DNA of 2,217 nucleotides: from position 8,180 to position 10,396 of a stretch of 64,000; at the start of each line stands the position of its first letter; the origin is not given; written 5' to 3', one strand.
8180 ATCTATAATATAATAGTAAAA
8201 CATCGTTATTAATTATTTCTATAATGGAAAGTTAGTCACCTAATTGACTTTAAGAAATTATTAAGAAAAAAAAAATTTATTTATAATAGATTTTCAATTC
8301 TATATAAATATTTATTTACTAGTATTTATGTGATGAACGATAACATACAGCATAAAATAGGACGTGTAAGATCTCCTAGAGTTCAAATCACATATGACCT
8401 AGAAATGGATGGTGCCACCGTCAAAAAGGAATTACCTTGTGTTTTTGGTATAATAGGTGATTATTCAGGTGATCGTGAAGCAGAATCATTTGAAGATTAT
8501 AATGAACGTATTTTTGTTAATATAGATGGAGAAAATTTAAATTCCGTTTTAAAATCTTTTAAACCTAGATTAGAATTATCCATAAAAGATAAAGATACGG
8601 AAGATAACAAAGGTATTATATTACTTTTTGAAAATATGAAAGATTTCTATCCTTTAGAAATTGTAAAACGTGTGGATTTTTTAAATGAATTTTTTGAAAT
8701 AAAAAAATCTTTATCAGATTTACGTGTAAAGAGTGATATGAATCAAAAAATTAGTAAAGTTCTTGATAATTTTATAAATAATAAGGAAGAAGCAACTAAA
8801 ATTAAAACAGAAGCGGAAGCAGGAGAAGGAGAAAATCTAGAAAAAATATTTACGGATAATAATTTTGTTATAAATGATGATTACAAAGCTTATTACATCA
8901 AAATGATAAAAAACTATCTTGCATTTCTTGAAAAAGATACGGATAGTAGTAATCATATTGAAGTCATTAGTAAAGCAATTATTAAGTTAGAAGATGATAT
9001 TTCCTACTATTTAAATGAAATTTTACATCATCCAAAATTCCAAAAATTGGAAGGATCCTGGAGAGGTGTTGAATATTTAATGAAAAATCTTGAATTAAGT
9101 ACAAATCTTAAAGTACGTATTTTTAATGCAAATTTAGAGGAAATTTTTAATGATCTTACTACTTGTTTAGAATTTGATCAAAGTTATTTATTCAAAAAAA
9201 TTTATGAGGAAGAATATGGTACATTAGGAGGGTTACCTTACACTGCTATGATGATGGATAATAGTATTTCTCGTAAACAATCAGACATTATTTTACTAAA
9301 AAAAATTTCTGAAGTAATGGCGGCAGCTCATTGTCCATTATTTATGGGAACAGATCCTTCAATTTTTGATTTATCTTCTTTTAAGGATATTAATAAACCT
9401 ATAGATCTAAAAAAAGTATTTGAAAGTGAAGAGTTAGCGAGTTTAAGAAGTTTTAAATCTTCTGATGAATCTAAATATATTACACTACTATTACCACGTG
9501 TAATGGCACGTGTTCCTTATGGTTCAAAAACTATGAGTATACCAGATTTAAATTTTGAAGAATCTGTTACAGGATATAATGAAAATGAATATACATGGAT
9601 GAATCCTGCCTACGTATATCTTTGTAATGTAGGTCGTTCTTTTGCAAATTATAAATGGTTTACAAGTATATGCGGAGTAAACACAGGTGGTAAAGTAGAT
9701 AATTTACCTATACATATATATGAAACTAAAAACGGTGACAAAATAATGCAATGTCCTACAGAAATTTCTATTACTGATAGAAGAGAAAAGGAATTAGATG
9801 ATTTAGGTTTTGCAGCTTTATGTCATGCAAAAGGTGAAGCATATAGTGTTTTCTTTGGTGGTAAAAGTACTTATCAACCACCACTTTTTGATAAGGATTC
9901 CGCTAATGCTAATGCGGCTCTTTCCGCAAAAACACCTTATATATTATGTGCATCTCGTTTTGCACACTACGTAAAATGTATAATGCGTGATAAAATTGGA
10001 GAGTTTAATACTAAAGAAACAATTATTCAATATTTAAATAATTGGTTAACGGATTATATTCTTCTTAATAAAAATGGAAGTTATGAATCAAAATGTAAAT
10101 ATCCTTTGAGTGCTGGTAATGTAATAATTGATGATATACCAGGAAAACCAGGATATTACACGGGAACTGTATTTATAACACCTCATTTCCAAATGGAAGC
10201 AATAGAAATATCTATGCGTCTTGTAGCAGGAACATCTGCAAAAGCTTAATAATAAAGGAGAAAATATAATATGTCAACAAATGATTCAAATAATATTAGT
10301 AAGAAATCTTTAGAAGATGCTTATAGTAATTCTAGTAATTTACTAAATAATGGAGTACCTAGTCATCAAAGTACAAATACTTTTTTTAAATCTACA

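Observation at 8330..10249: TssB-TssC (VipA-VipB) contractile sheath fused into a single polypeptide in a Rickettsiales-like reduced genome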

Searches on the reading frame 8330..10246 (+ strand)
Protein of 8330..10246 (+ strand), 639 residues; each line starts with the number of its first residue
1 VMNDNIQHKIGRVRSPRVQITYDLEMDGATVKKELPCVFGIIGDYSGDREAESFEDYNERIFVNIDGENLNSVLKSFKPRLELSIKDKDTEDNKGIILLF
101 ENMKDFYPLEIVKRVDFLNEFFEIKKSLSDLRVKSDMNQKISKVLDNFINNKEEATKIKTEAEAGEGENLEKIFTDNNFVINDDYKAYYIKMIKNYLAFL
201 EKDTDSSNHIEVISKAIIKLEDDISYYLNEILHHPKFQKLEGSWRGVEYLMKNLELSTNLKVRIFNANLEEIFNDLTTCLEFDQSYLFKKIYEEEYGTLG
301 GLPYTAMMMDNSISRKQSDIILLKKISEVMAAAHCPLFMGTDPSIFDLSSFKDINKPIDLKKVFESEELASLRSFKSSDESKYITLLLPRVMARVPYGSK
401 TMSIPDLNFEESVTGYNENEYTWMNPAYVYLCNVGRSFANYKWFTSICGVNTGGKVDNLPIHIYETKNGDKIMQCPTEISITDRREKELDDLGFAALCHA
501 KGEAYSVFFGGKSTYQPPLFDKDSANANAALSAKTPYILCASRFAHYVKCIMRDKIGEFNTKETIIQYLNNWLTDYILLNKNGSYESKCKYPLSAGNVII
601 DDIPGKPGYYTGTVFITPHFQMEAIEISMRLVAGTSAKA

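Call 3: search_protein_families(library=pfam, proteins=[window:8330-10246:+], max_evalue=0.01)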
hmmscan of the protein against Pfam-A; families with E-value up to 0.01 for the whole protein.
window:8330-10246:+ (639 aa): 3 families
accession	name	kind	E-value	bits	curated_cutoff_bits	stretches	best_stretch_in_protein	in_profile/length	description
PF05943.17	VipB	-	3.2e-105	351.9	27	1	215-514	2-300/301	EvpB/VC_A0108, tail sheath N-terminal domain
PF18945.5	VipB_2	-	3.1e-37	127.6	27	1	525-633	2-110/112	EvpB/VC_A0108, tail sheath gpW/gp25-like domain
PF05591.17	T6SS_VipA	-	3.4e-37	128.1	24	1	11-162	2-154/155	Type VI secretion system, VipA, VC_A0107 or Hcp2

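Call 4: search_protein_families(library=ncbifam, proteins=[window:8330-10246:+], max_evalue=0.01)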
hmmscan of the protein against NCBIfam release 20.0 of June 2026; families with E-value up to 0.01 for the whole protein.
window:8330-10246:+ (639 aa): 2 families
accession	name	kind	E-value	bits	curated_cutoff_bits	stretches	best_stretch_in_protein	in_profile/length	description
TIGR03355.1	VI_chp_2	equivalog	8.9e-158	526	271.5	1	168-633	3-470/473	type VI secretion system contractile sheath large subunit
TIGR03358.1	VI_chp_5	equivalog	5.2e-37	127.1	97.25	1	7-163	1-158/160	type VI secretion system contractile sheath small subunit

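Call 6: find_homologous_proteins(query=window:8330-10246:+, max_evalue=1e-10)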
Query window:8330-10246:+ (639 aa): 5960 proteins with E <= 1e-10 among 8000 candidates; the best 120 are listed.
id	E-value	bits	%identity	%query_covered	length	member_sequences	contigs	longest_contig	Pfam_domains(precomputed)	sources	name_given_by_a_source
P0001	0.0e+0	1121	100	77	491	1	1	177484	PF18945.6,PF05943.18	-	-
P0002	6.7e-271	918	80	76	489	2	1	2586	PF18945.6,PF05943.18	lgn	-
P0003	7.0e-217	740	51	99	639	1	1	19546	PF05591.18,PF18945.6,PF05943.18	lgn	-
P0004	6.7e-215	733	51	99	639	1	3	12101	PF05591.18,PF18945.6,PF05943.18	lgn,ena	-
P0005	7.2e-213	727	51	99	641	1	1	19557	PF05591.18,PF18945.6,PF05943.18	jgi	jgi:type VI secretion system protein ImpC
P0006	1.7e-211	722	51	98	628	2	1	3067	PF05591.18,PF18945.6,PF05943.18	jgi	-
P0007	4.0e-211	721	50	99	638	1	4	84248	PF05591.18,PF18945.6,PF05943.18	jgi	jgi:type VI secretion system protein ImpC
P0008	2.5e-206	705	51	99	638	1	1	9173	PF05591.18,PF18945.6,PF05943.18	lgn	-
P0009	6.5e-203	694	48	99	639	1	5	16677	PF05591.18,PF18945.6,PF05943.18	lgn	-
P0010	5.6e-198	677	47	99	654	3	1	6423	PF05591.18,PF18945.6,PF05943.18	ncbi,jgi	jgi:type VI secretion system protein ImpC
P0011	7.0e-197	674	47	99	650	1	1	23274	PF05591.18,PF18945.6,PF05943.18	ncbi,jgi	jgi:type VI secretion system protein ImpC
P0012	1.2e-196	673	47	99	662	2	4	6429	PF05591.18,PF18945.6,PF05943.18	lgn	-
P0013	3.5e-188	645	45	99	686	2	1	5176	PF05591.18,PF18945.6,PF05943.18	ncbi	-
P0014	3.8e-187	642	43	99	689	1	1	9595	PF05591.18,PF18945.6,PF05943.18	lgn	-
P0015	5.4e-187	641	44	99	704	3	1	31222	PF05591.18,PF18945.6,PF05943.18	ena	-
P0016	2.5e-186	639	45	99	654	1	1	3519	PF05591.18,PF18945.6,PF05943.18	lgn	-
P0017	2.7e-182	626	46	100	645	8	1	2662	PF05591.18,PF18945.6,PF05943.18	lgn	-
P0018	2.2e-180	619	50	66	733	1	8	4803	PF05591.18,PF18945.6,PF05943.18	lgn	-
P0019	1.4e-179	617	44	100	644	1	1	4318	PF05591.18,PF18945.6,PF05943.18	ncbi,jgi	jgi:type VI secretion system protein ImpC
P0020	2.5e-178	613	43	100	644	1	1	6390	PF05591.18,PF18945.6,PF05943.18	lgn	-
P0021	3.2e-178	612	45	100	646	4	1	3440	PF05591.18,PF18945.6,PF05943.18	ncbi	-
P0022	2.7e-177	609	43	100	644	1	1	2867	PF05591.18,PF18945.6,PF05943.18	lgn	-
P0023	2.2e-176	606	44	100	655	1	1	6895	PF05591.18,PF18945.6,PF05943.18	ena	-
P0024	2.2e-176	606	41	99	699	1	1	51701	PF05591.18,PF18945.6,PF05943.18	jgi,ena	-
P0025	2.4e-176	606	43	100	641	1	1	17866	PF05591.18,PF18945.6,PF05943.18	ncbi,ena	-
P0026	4.9e-176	605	41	100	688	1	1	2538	PF05591.18,PF18945.6,PF05943.18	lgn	-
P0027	7.0e-176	604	43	100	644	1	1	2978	PF05591.18,PF18945.6,PF05943.18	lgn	-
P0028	8.1e-176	604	44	100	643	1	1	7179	PF05591.18,PF18945.6,PF05943.18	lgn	-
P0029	3.2e-175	602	44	99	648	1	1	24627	PF05591.18,PF18945.6,PF05943.18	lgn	-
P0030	6.2e-175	601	41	99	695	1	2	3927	PF05591.18,PF18945.6,PF05943.18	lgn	-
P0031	8.2e-175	601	43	99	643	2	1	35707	PF05591.18,PF18945.6,PF05943.18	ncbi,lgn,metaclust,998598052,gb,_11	metaclust:\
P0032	9.5e-175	601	41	99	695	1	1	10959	PF05591.18,PF18945.6,PF05943.18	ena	-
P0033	1.1e-174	601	42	100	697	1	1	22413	PF05591.18,PF18945.6,PF05943.18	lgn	-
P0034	1.4e-174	600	41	99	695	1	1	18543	PF05591.18,PF18945.6,PF05943.18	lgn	-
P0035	1.7e-174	600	40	99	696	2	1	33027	PF05591.18,PF18945.6,PF05943.18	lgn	-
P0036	4.2e-174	599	42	99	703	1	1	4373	PF05591.18,PF18945.6,PF05943.18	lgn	-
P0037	7.4e-174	598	44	100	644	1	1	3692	PF05591.18,PF18945.6,PF05943.18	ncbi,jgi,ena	-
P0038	1.9e-173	596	44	100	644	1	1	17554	PF05591.18,PF18945.6,PF05943.18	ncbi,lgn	-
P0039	2.7e-173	596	43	99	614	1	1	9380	PF05591.18,PF18945.6,PF05943.18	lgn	-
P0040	2.8e-173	596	43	99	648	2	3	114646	PF05591.18,PF18945.6,PF05943.18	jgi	jgi:type VI secretion system protein ImpC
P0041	3.2e-173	596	40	100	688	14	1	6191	PF05591.18,PF18945.6,PF05943.18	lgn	-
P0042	3.5e-173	596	47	74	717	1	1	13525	PF05591.18,PF18945.6,PF05943.18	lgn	-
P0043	6.2e-173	595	43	99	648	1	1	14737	PF05591.18,PF18945.6,PF05943.18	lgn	-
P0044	7.9e-173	594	45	99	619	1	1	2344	PF05591.18,PF18945.6,PF05943.18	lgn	-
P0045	8.7e-173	594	40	100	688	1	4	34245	PF05591.18,PF18945.6,PF05943.18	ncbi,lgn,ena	-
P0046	1.6e-172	593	40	100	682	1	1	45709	PF05591.18,PF18945.6,PF05943.18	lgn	-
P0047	1.9e-172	593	39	100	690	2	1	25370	PF05591.18,PF18945.6,PF05943.18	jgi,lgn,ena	-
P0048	2.4e-172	593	39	100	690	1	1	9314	PF05591.18,PF18945.6,PF05943.18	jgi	-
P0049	2.4e-172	593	42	99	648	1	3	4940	PF05591.18,PF18945.6,PF05943.18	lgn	-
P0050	5.7e-172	592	40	100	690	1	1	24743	PF05591.18,PF18945.6,PF05943.18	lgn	-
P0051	7.5e-172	591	43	99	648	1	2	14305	PF05591.18,PF18945.6,PF05943.18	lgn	-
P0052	7.8e-172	591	43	100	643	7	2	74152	PF05591.18,PF18945.6,PF05943.18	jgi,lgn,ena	-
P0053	1.1e-171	591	42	99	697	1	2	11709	PF05591.18,PF18945.6,PF05943.18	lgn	-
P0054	1.2e-171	590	39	100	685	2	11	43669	PF05591.18,PF18945.6,PF05943.18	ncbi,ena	-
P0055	1.7e-171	590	44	99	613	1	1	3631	PF05591.18,PF18945.6,PF05943.18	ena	-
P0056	2.1e-171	590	42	99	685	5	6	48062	PF05591.18,PF18945.6,PF05943.18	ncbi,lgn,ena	-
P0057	2.5e-171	589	43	100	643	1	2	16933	PF05591.18,PF18945.6,PF05943.18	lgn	-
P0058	3.0e-171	589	41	99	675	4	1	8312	PF05591.18,PF18945.6,PF05943.18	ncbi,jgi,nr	ncbi:MAG: type VI secretion system contractile sheath large subunit [Holosporaceae bacterium]|jgi:ty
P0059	3.9e-171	589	40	100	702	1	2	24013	PF05591.18,PF18945.6,PF05943.18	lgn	-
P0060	5.2e-171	588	43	99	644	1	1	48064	PF05591.18,PF18945.6,PF05943.18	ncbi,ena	-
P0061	5.5e-171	588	39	100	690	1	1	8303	PF05591.18,PF18945.6,PF05943.18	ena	-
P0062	5.9e-171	588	39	99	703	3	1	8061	PF05591.18,PF18945.6,PF05943.18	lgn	-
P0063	8.5e-171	588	40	100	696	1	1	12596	PF05591.18,PF18945.6,PF05943.18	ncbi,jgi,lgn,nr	ncbi:MAG: type VI secretion system contractile sheath large subunit [Holosporaceae bacterium]|jgi:ty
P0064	9.6e-171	588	43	99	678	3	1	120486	PF05591.18,PF18945.6,PF05943.18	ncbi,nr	ncbi:type VI secretion system contractile sheath large subunit [bacterium NHP-B]|nr:type VI secretio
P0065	1.0e-170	587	43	99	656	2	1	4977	PF05591.18,PF18945.6,PF05943.18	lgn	-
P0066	1.6e-170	587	47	74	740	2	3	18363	PF05591.18,PF18945.6,PF05943.18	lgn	-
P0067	2.5e-170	586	38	99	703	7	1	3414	PF05591.18,PF18945.6,PF05943.18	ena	-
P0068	2.6e-170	586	43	100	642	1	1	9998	PF05591.18,PF18945.6,PF05943.18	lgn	-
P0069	2.8e-170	586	39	100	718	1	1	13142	PF05591.18,PF18945.6,PF05943.18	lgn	-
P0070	4.1e-170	585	46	74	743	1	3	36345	PF05591.18,PF18945.6,PF05943.18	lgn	-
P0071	4.1e-170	585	39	99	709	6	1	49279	PF05591.18,PF18945.6,PF05943.18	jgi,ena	-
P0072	6.0e-170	585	41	99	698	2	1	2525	PF05591.18,PF18945.6,PF05943.18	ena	-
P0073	8.1e-170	584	40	100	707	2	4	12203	PF05591.18,PF18945.6,PF05943.18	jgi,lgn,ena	-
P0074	1.3e-169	584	43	100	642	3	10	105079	PF05591.18,PF18945.6,PF05943.18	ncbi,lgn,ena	-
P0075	1.4e-169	584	44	99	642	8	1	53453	PF05591.18,PF18945.6,PF05943.18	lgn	-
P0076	1.9e-169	583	45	99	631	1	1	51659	PF05591.18,PF18945.6,PF05943.18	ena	-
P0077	2.4e-169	583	42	100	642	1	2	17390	PF05591.18,PF18945.6,PF05943.18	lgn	-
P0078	2.5e-169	583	43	99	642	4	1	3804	PF05591.18,PF18945.6,PF05943.18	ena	-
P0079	2.7e-169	583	43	98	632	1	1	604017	PF05591.18,PF18945.6,PF05943.18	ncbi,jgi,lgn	-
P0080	3.0e-169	583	42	100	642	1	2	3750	PF05591.18,PF18945.6,PF05943.18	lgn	-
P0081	5.6e-169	582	43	100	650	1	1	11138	PF05591.18,PF18945.6,PF05943.18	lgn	-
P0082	6.8e-169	581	43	100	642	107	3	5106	PF05591.18,PF18945.6,PF05943.18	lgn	-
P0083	7.0e-169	581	42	100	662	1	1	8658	PF05591.18,PF18945.6,PF05943.18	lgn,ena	-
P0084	8.0e-169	581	40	100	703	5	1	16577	PF05591.18,PF18945.6,PF05943.18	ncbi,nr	ncbi:MAG: type VI secretion system contractile sheath large subunit [Alphaproteobacteria bacterium]|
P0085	8.6e-169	581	39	100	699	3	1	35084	PF05591.18,PF18945.6,PF05943.18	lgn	-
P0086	1.5e-168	580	46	74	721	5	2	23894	PF05591.18,PF18945.6,PF05943.18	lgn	-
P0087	2.6e-168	579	43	99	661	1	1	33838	PF05591.18,PF18945.6,PF05943.18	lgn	-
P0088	2.8e-168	579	42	99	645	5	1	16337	PF05591.18,PF18945.6,PF05943.18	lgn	-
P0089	3.7e-168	579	42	100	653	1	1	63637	PF05591.18,PF18945.6,PF05943.18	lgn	-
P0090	5.7e-168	578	41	99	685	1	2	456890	PF05591.18,PF18945.6,PF05943.18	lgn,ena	-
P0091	6.0e-168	578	43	99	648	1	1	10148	PF05591.18,PF18945.6,PF05943.18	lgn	-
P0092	1.1e-167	577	43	99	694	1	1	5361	PF05591.18,PF18945.6,PF05943.18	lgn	-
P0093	1.2e-167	577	40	100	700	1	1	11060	PF05591.18,PF18945.6,PF05943.18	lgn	-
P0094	1.8e-167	577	42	100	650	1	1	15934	PF05591.18,PF18945.6,PF05943.18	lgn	-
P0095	2.5e-167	576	42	99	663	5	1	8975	PF05591.18,PF18945.6,PF05943.18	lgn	-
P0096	2.6e-167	576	43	99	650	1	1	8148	PF05591.18,PF18945.6,PF05943.18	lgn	-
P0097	2.7e-167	576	42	99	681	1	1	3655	PF05591.18,PF18945.6,PF05943.18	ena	-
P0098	3.5e-167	576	42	99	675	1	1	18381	PF05591.18,PF18945.6,PF05943.18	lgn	-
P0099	5.4e-167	575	43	99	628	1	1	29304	PF05591.18,PF18945.6,PF05943.18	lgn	-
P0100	6.0e-167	575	43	100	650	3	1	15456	PF05591.18,PF18945.6,PF05943.18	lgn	-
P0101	6.2e-167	575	46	74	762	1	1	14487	PF05591.18,PF18945.6,PF05943.18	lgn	-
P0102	6.9e-167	575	40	100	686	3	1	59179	PF05591.18,PF18945.6,PF05943.18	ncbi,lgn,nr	ncbi:MAG: type VI secretion system contractile sheath large subunit [Holosporaceae bacterium]|nr:typ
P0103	7.1e-167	575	41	99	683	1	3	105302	PF05591.18,PF18945.6,PF05943.18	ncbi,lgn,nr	ncbi:TPA: type VI secretion system contractile sheath large subunit [Pseudomonas aeruginosa]|nr:type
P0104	8.2e-167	575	38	99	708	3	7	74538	PF05591.18,PF18945.6,PF05943.18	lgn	-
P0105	8.4e-167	574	40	100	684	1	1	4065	PF05591.18,PF18945.6,PF05943.18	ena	-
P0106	9.3e-167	574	42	99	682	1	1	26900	PF05591.18,PF18945.6,PF05943.18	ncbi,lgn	-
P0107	1.1e-166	574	43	99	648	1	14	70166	PF05591.18,PF18945.6,PF05943.18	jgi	jgi:type VI secretion system protein ImpC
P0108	1.3e-166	574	42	99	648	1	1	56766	PF05591.18,PF18945.6,PF05943.18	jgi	jgi:type VI secretion system protein ImpC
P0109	1.4e-166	574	42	99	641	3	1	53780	PF05591.18,PF18945.6,PF05943.18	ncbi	-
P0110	1.6e-166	574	40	100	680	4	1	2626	PF05591.18,PF18945.6,PF05943.18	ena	-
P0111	1.8e-166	573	42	100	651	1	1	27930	PF05591.18,PF18945.6,PF05943.18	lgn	-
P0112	1.9e-166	573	41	99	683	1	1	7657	PF05591.18,PF18945.6,PF05943.18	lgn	-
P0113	1.9e-166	573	41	99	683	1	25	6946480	PF05591.18,PF18945.6,PF05943.18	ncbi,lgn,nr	ncbi:type VI secretion system contractile sheath large subunit [Pseudomonas aeruginosa PA99]|nr:type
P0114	1.9e-166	573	41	99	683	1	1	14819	PF05591.18,PF18945.6,PF05943.18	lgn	-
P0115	1.9e-166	573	41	99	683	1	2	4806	PF05591.18,PF18945.6,PF05943.18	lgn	-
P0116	2.5e-166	573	41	99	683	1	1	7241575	PF05591.18,PF18945.6,PF05943.18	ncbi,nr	ncbi:type VI secretion system-associated protein [Pseudomonas aeruginosa]|nr:type VI secretion syste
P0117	2.8e-166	573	41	99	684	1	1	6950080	PF05591.18,PF18945.6,PF05943.18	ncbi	-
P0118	2.8e-166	573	40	100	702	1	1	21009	PF05591.18,PF18945.6,PF05943.18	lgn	-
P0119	2.8e-166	573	39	100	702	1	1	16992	PF05591.18,PF18945.6,PF05943.18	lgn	-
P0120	2.8e-166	573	47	67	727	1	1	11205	PF05591.18,PF18945.6,PF05943.18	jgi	-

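Call 15: find_encoding_contigs(protein=P0001, flank=10000, max_places=4)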
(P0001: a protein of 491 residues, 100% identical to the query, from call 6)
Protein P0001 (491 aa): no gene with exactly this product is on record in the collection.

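Call 16: find_encoding_contigs(protein=P0002, flank=10000, max_places=4)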
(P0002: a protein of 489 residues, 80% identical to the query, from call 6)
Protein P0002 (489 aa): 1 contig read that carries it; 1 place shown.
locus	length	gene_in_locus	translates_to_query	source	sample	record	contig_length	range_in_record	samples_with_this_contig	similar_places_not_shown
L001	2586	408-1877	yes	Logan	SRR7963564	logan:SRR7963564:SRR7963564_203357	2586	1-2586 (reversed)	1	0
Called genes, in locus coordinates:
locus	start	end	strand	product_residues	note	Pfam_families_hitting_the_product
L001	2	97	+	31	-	?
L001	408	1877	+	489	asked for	PF05943:VipB, PF18945:VipB_2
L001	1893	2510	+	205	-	-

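Call 22: find_encoding_contigs(protein=P0007, flank=10000, max_places=2)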
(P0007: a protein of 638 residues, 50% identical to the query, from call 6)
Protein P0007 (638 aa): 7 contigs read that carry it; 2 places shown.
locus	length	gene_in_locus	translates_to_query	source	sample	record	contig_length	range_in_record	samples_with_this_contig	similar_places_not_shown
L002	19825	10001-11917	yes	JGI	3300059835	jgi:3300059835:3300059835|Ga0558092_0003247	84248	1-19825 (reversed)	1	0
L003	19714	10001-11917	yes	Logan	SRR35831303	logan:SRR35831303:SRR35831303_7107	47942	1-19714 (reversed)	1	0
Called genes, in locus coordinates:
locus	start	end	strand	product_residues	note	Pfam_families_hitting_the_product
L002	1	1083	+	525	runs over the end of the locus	PF00999:Na_H_Exchanger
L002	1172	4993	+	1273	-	-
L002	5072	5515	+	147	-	PF00572:Ribosomal_L13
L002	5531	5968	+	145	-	PF00380:Ribosomal_S9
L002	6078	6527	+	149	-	-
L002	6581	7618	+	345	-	-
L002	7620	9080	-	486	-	PF00905:Transpeptidase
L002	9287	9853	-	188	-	PF09335:VTT_dom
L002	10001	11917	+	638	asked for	PF05591:T6SS_VipA, PF05943:VipB, PF18945:VipB_2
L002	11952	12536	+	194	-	-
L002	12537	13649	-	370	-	PF01171:ATP_bind_3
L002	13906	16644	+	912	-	-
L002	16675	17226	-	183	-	PF01386:Ribosomal_L25p, PF14693:Ribosomal_TL5_C (weak)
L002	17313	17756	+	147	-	PF11164:DUF2948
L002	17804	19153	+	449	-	PF06689:zf-C4_ClpX, PF00004:AAA, PF07724:AAA_2, PF10431:ClpB_D2-small (weak)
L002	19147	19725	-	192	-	-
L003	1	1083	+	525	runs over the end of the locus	PF00999:Na_H_Exchanger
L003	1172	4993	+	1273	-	-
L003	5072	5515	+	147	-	PF00572:Ribosomal_L13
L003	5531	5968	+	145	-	PF00380:Ribosomal_S9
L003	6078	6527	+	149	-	-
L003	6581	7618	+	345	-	-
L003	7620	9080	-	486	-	PF00905:Transpeptidase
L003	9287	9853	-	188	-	PF09335:VTT_dom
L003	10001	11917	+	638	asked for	PF05591:T6SS_VipA, PF05943:VipB, PF18945:VipB_2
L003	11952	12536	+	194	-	-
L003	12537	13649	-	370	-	PF01171:ATP_bind_3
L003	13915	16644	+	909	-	-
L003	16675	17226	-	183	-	PF01386:Ribosomal_L25p, PF14693:Ribosomal_TL5_C (weak)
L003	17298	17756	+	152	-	PF11164:DUF2948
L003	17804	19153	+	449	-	PF06689:zf-C4_ClpX, PF00004:AAA, PF07724:AAA_2, PF10431:ClpB_D2-small (weak)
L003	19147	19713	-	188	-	?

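Call 23: find_encoding_contigs(protein=P0079, flank=10000, max_places=2)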
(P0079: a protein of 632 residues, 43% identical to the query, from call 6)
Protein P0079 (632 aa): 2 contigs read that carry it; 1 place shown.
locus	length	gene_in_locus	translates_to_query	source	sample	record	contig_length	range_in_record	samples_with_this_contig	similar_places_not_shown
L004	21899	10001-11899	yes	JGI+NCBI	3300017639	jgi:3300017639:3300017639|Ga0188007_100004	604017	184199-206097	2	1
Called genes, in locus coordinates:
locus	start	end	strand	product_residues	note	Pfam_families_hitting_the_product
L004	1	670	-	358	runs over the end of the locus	PF03572:Peptidase_S41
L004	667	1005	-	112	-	-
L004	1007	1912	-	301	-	PF02463:SMC_N (faint), PF13304:AAA_21 (faint), PF00005:ABC_tran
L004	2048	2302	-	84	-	PF00005:ABC_tran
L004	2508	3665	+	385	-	-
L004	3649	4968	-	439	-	PF00275:EPSP_synthase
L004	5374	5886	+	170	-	PF02357:NusG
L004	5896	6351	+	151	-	PF03946:Ribosomal_L11_N, PF00298:Ribosomal_L11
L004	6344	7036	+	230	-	PF00687:Ribosomal_L1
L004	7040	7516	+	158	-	PF00466:Ribosomal_L10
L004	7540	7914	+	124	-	PF16320:Ribosomal_L12_N, PF00542:Ribosomal_L12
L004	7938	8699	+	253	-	PF00849:PseudoU_synth_2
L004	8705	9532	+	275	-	PF00082:Peptidase_S8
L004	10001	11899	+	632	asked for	PF05591:T6SS_VipA, PF05943:VipB, PF18945:VipB_2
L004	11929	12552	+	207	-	-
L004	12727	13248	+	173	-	-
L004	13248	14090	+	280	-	-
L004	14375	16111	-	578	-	PF00140:Sigma70_r1_2, PF04542:Sigma70_r2, PF04539:Sigma70_r3, PF04545:Sigma70_r4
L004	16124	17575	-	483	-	PF01807:Zn_ribbon_DnaG, PF08275:DNAG_N, PF01751:Toprim, PF13155:Toprim_2, PF13662:Toprim_4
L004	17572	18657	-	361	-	PF01743:PolyA_pol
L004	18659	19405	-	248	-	PF01066:CDP-OH_P_transf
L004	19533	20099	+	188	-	-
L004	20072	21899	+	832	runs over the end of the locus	PF00005:ABC_tran (faint), PF02463:SMC_N (faint), PF03193:RsgA_GTPase (faint), PF13175:AAA_15 (faint), PF13191:AAA_16 (faint), PF13555:AAA_29 (faint), PF20703:nSTAND1 (faint), PF17760:UvrA_inter, +3 more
